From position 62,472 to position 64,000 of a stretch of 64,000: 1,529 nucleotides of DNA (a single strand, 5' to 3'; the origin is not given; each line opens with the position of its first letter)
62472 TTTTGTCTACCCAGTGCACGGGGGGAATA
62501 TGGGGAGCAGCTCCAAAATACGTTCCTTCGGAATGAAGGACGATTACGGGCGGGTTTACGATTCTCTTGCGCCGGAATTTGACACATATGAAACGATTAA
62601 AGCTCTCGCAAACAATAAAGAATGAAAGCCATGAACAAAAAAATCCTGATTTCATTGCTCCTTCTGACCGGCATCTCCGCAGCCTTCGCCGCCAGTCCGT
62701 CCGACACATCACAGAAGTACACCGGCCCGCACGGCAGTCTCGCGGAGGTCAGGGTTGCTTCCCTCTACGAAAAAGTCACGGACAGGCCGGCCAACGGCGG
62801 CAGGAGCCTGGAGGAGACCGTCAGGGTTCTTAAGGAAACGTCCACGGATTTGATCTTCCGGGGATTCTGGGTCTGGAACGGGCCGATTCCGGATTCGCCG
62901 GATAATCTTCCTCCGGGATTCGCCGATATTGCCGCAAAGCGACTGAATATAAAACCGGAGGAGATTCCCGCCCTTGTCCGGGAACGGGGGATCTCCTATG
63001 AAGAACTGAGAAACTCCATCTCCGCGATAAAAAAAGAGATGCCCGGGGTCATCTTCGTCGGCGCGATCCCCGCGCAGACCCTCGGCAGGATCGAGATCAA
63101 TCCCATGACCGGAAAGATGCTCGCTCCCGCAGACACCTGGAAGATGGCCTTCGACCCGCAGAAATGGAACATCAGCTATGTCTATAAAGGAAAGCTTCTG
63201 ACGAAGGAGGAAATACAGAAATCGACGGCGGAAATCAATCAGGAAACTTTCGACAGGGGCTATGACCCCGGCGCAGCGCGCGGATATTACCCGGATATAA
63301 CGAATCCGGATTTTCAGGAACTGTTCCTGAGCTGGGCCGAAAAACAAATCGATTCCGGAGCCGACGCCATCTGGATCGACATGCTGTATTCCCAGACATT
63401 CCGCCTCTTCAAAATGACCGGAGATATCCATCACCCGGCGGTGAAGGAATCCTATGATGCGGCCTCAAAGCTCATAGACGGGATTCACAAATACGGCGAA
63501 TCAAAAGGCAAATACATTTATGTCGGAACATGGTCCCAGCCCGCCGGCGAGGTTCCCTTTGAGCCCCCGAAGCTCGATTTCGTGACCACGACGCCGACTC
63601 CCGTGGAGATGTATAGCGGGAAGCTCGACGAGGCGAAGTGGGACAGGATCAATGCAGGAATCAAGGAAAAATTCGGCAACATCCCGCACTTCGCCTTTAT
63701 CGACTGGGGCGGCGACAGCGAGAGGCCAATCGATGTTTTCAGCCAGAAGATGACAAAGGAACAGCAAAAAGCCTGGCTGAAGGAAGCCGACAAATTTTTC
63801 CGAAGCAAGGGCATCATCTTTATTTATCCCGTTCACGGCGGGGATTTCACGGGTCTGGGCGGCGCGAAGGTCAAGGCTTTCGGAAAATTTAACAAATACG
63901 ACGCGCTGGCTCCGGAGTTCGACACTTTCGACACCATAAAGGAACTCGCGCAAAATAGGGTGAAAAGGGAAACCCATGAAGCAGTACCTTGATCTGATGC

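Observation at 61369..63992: Tandem secreted paralogs of an unassigned (possibly TIM-barrel glycosidase-like) family with strikingly different GC content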

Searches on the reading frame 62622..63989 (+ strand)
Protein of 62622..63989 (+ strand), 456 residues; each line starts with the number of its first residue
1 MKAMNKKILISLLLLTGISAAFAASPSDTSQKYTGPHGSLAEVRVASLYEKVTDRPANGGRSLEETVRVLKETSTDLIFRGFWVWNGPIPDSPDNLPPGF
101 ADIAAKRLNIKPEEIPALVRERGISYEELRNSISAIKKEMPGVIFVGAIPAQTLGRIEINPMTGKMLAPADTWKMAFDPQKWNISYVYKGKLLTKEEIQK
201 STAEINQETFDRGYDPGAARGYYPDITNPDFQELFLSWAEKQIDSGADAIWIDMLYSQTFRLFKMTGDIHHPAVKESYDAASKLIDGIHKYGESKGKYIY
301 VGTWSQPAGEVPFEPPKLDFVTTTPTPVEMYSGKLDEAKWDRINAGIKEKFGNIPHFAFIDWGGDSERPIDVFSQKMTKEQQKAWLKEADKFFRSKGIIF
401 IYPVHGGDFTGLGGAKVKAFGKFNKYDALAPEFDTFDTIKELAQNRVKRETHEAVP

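Call 4: search_protein_families(library=pfam, proteins=[window:62622-63989:+], max_evalue=1)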
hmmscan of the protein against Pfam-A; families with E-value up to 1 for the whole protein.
window:62622-63989:+ (456 aa): 1 family
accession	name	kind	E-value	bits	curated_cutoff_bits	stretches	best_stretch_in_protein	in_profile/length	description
PF01055.32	Glyco_hydro_31_2nd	-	9.1e-05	22.4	23.5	1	210-272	113-172/328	Glycosyl hydrolases family 31 TIM-barrel domain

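Call 5: search_protein_families(library=ncbifam, proteins=[window:62622-63989:+], max_evalue=1)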
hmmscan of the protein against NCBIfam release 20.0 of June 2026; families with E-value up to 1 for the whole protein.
window:62622-63989:+ (456 aa): 0 families

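Call 7: search_solved_structures(query=window:62622-63989:+, max_evalue=10, show_alignments=2)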
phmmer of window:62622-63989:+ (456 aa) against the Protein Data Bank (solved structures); distinct sequences matched with E-value up to 10: 3.
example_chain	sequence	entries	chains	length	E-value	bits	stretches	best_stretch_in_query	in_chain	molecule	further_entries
7uw9_F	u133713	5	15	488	0.22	13.7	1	62-141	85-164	V-type proton ATPase subunit B2 | Vacuolar proton pump subunit B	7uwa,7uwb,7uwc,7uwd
36qu_F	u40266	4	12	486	0.28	13.3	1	62-138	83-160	V-type proton ATPase subunit B1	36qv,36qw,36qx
6gxr_A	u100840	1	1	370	0.73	11.9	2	81-111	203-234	BP39L lectin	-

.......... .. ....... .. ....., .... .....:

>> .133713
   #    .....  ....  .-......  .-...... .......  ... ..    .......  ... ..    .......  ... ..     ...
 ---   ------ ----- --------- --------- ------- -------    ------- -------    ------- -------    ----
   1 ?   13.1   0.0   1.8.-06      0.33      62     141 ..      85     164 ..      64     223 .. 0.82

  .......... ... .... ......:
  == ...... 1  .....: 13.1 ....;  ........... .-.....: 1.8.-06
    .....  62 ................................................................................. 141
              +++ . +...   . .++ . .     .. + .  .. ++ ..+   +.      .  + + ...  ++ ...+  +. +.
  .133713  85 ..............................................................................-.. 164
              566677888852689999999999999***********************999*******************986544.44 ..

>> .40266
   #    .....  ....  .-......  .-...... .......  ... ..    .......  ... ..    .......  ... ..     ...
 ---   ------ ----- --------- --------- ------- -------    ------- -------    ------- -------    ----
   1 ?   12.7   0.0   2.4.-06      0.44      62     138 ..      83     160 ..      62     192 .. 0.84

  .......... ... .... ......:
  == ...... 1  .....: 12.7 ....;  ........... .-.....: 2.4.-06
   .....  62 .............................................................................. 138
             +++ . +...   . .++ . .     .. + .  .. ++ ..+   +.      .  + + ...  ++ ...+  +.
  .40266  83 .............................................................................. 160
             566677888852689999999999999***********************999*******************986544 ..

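Call 14: find_homologous_proteins(query=window:62622-63989:+)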
Query window:62622-63989:+ (456 aa): 381 proteins with E <= 0.001 among 8000 candidates; the best 120 are listed.
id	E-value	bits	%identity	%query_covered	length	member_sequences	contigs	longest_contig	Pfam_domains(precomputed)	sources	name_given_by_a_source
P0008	0.0e+0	1044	100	99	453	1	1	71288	-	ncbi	ncbi:MAG: hypothetical protein V1721_02470 [Pseudomonadota bacterium]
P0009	1.4e-202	692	70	92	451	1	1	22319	-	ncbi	-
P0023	8.5e-201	686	66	98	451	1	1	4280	-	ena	-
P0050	1.2e-192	659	68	89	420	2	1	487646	-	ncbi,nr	ncbi:MAG: hypothetical protein PHG87_03845 [Candidatus Omnitrophica bacterium]|nr:hypothetical prote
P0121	1.8e-192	659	68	92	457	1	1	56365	-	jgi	-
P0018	3.4e-192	658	66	93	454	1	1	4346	-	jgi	-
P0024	8.5e-190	650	66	92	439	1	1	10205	-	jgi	-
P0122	9.1e-185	633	62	98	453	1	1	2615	-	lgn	-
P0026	4.0e-184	631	61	98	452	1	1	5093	-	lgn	-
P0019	6.6e-184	630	61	97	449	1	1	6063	-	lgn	-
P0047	2.0e-182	625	66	89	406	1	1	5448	-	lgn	-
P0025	4.5e-181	621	64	91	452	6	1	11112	-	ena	-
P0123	1.4e-162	560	59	92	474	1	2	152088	-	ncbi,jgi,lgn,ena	-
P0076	2.6e-162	559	57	97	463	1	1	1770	-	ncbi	-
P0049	6.4e-159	548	56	94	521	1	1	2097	-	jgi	jgi:hypothetical protein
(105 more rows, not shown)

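Call 22: search_solved_structures(query=A2, max_evalue=10, show_alignments=3)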
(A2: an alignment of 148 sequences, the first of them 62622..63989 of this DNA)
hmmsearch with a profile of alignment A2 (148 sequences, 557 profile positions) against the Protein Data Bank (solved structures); distinct sequences matched with E-value up to 10: 1.
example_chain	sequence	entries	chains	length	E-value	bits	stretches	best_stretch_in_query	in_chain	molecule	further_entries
9jom_A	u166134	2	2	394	0.018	16.8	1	209-260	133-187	Glycoside-hydrolase family GH114 TIM-barrel domain-containing protein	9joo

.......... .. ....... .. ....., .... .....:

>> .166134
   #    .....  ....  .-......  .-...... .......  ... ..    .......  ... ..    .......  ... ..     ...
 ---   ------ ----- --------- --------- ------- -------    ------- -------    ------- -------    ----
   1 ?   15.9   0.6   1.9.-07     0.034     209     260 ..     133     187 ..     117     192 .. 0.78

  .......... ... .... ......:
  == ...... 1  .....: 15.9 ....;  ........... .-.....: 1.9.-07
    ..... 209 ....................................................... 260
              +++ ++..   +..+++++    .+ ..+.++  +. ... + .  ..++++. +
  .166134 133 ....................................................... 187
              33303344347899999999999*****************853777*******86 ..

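Call 30: predict_structure(alignment_id=A2)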
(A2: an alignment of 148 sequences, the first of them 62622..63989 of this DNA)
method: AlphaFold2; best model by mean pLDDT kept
length: 456 residues; sequences in the alignment: 148
mean_pLDDT: 91.4   pTM: 0.89
mean pLDDT of the five models: 91.4, 91.3, 91.0, 90.6, 89.5
residues with pLDDT >= 90: 379; 70-90: 34; 50-70: 26; < 50: 17
segments of 3 or more residues with pLDDT < 50: 21-34
pLDDT, mean of each block of 10 residues (from residue 1): 60 60 44 59 95 94 97 98 90 92 91 96 96 97 96 95 95 98 96 97 91 93 98 98 98 98 97 98 98 97 94 97 97 96 97 97 87 96 98 98 89 83 96 98 94 64
secondary structure, 60 per line:
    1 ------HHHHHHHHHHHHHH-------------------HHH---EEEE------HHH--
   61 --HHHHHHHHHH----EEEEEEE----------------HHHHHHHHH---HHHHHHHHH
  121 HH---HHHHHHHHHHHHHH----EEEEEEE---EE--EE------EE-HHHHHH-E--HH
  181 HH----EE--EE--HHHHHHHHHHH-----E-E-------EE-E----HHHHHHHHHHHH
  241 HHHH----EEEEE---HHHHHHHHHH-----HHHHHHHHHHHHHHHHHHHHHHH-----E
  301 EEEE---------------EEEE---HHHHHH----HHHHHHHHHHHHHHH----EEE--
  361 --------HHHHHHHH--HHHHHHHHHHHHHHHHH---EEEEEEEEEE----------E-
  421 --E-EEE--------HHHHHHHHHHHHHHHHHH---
elements in order: H7-20 E46-49 H63-72 E77-83 H100-108 H112-122 H126-139 E144-150 H169-174 H179-182 H195-205 H229-244 E249-253 H257-266 H272-294 E300-304 E320-323 H327-332 H337-351 E356-358 H369-376 H379-395 E399-408 E425-427 H436-453

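Call 34: find_related_loci(query=A2, collection=genome_contigs, flank=10000)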
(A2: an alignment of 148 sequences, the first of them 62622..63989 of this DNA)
Query A2 (456 aa) in genome_contigs; peptide patterns used: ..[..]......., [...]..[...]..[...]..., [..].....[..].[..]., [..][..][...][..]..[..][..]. (x = any residue, [..] = any of these).
263 stretches matched a pattern; 149 encode a relative of the query (tblastn E <= 1e-3); the best 80 are kept; 79 distinct loci.
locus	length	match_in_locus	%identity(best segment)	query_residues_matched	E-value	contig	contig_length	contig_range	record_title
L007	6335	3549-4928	48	2-450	2e-131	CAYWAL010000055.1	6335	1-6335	MAG TPA_asm: uncultured Candidatus Saccharibacteria bacterium isolate SRP216583_co2_140 genome assembly, contig: NODE_10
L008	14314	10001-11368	48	4-446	4e-127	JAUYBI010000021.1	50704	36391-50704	MAG: Candidatus Omnitrophota bacterium isolate C19_metabat.bin.11_sub C19_k141_23536, whole genome shotgun sequence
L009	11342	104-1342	49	40-446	2e-126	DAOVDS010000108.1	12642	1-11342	MAG TPA_asm: bacterium isolate CSMAG_1063 CSMAG_1063_k141_4012634_length_12642_cov_23.7038, whole genome shotgun sequenc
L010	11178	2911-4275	48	4-448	1e-126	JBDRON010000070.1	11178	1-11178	MAG: Elusimicrobiota bacterium isolate MEGAHIT-group-1.958 k141_12020956, whole genome shotgun sequence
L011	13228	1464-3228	48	10-446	3e-125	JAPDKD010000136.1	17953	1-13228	MAG: archaeon isolate S6B1_HD70 c_000000000833, whole genome shotgun sequence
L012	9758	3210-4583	47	7-450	2e-124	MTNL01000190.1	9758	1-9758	MAG: Candidatus Acetothermia bacterium JdFR-50 JGI24020J35080_1001988, whole genome shotgun sequence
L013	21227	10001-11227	51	40-445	1e-123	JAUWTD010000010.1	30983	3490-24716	MAG: Candidatus Altiarchaeota archaeon isolate CSMAG_2571 CSMAG_2571_k127_4664763_length_30983_cov_98.4570, whole genome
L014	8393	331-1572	49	13-446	9e-125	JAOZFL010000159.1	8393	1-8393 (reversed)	MAG: Thermoproteota archaeon isolate Flange_M5_B4 1-CGB-Flange_contig_20903, whole genome shotgun sequence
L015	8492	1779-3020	47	13-446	2e-122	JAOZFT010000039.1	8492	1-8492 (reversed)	MAG: Thermoproteota archaeon isolate INS_M20_B145 k127_1010783, whole genome shotgun sequence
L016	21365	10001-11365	46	7-451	6e-122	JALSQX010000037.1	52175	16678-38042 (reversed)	MAG: Blastocatellia bacterium isolate 356-308_maxbin2_scaf2bin.121 356-308_scaffold_326_c1, whole genome shotgun sequenc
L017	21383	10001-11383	45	1-445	6e-122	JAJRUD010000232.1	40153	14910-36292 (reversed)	MAG: Chloroflexota bacterium isolate Dive96_bin10.148 k141_4487450, whole genome shotgun sequence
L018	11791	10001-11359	48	1-446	3e-120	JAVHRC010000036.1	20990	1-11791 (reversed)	MAG: Candidatus Aenigmatarchaeota archaeon isolate WB01no19_42_17 NODE_1592_length_20990_cov_10.133508, whole genome sho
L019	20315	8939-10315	47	4-448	1e-119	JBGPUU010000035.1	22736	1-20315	MAG: Candidatus Methanoperedens sp. isolate OBJ1_062018_110_35 k141_1859182_length_22736_cov_17.9222, whole genome shotg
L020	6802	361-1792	48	40-446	4e-119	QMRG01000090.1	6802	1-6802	MAG: Thermoprotei archaeon isolate B69_G16 B69_Guay16_scaffold_10803, whole genome shotgun sequence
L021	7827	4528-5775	47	39-453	9e-119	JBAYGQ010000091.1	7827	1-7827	MAG: Bacteroidota bacterium isolate SO_2016_GW1_129 scaffold17592_OW334_2016, whole genome shotgun sequence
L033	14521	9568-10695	48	38-446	8e-113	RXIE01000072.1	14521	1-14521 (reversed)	MAG: Methanophagales archaeon ANME-1-THS DGJ9_scaffold_3212, whole genome shotgun sequence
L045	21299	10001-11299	43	1-445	8e-109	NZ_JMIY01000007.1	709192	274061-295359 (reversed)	Candidatus Methanoperedens nitroreducens strain ANME-2d ANME2D_Contig_7.7, whole genome shotgun sequence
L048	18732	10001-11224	44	6-446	4e-108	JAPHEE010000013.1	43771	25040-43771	MAG: Candidatus Alkanophaga volatiphilum isolate MCA70_species_1 c_000000000013, whole genome shotgun sequence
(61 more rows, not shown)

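Call 48: search_protein_families(library=pfam, proteins=[L048:11239-12717:+, L045:6605-8551:+, L045:4235-5497:-, L045:5644-6615:+, L033:8267-9388:+, L033:12324-13874:-], max_evalue=0.001)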
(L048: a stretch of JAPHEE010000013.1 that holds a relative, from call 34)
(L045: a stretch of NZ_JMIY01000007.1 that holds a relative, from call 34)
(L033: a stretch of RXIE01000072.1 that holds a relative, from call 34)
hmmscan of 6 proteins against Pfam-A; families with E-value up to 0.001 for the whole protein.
L048:11239-12717:+ (492 aa): 1 family
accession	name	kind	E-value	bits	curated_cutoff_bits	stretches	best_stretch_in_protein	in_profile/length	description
PF01663.27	Phosphodiest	-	2e-42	146.5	23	1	3-385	1-320/342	Type I phosphodiesterase / nucleotide pyrophosphatase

L045:6605-8551:+ (648 aa): 2 families
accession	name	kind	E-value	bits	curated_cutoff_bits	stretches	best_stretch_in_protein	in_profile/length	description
PF13231.12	PMT_2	-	6.9e-17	62.6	26.1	1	61-223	2-158/160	Dolichyl-phosphate-mannose-protein mannosyltransferase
PF02366.24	PMT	-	9e-14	52.1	22.7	1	58-234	60-242/245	Dolichyl-phosphate-mannose-protein mannosyltransferase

L045:4235-5497:- (420 aa): 6 families
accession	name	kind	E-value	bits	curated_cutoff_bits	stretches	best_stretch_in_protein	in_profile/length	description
PF00534.26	Glycos_transf_1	-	6.7e-42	143.4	26.4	1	238-389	14-170/172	Glycosyl transferases group 1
PF13692.12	Glyco_trans_1_4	-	3.2e-35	121.9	27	1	241-377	3-142/142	Glycosyl transferases group 1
PF13439.12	Glyco_transf_4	-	2.1e-17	64.1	28.5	1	30-227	1-168/170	Glycosyltransferase Family 4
PF13579.12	Glyco_trans_4_4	-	3.2e-11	44.3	29.7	1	31-224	1-158/158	Glycosyl transferase 4-like domain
PF20706.3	GT4-conflict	-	8.1e-08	32.1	26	1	216-353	172-323/385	Family 4 Glycosyltransferase in conflict systems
PF13477.12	Glyco_trans_4_2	-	7.2e-05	23.4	23.4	1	32-157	8-114/139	Glycosyl transferase 4-like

L045:5644-6615:+ (323 aa): 1 family
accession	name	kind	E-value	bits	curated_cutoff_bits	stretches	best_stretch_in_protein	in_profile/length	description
PF01040.23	UbiA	-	6.3e-15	55.6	34.2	1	19-243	14-236/250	UbiA prenyltransferase family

L033:8267-9388:+ (373 aa): 13 families
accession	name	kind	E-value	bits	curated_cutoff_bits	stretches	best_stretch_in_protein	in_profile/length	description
PF01494.25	FAD_binding_3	-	1.8e-16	60.7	22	1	5-291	1-312/349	FAD binding domain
PF01266.30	DAO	-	4.1e-12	46.7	27.9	1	7-49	1-45/353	FAD dependent oxidoreductase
PF22578.2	GGR_cat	-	5.7e-11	42.6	27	1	180-235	17-74/88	Geranylgeranyl reductase catalytic domain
PF05834.18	Lycopene_cycl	-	2.7e-10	40.3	23.4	1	7-155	1-151/380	Lycopene cyclase protein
PF12831.13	FAD_oxidored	-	2.1e-08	34.3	27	1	7-127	1-122/416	FAD dependent oxidoreductase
PF07992.20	Pyr_redox_2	-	3e-08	33.9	26.1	1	7-145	2-108/291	Pyridine nucleotide-disulphide oxidoreductase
PF03486.20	HI0933_like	-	3.2e-08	33.8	50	1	7-49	2-44/244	HI0933-like protein Rossmann domain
PF00890.30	FAD_binding_2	-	3.6e-08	33.5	20.4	1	7-50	1-44/414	FAD binding domain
PF13450.12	NAD_binding_8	-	1.7e-07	31.8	21.9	1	10-41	1-32/68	NAD(P)-binding Rossmann-like domain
PF04820.20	Trp_halogenase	-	2.8e-06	26.9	21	0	7-40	1-38/458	Tryptophan halogenase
PF01134.28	GIDA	-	1.4e-05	24.8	22.1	1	7-36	1-30/391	Glucose inhibited division protein A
PF01946.23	Thi4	-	8e-05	22.4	26.2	1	5-52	17-65/235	Thi4 family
PF13738.12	Pyr_redox_3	-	0.00043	20.1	30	0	10-37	2-30/305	Pyridine nucleotide-disulphide oxidoreductase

L033:12324-13874:- (516 aa): 3 families
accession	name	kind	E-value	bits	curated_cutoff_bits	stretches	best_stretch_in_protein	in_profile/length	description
PF01943.22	Polysacc_synt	-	7.5e-23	81.8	28.2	1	13-288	2-272/274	Polysaccharide biosynthesis protein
PF01554.23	MatE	-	7.9e-13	48.9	24.9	2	230-390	1-160/161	MatE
PF13440.11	Polysacc_synt_3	-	2.2e-11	44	23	1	37-339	2-291/293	Polysaccharide biosynthesis protein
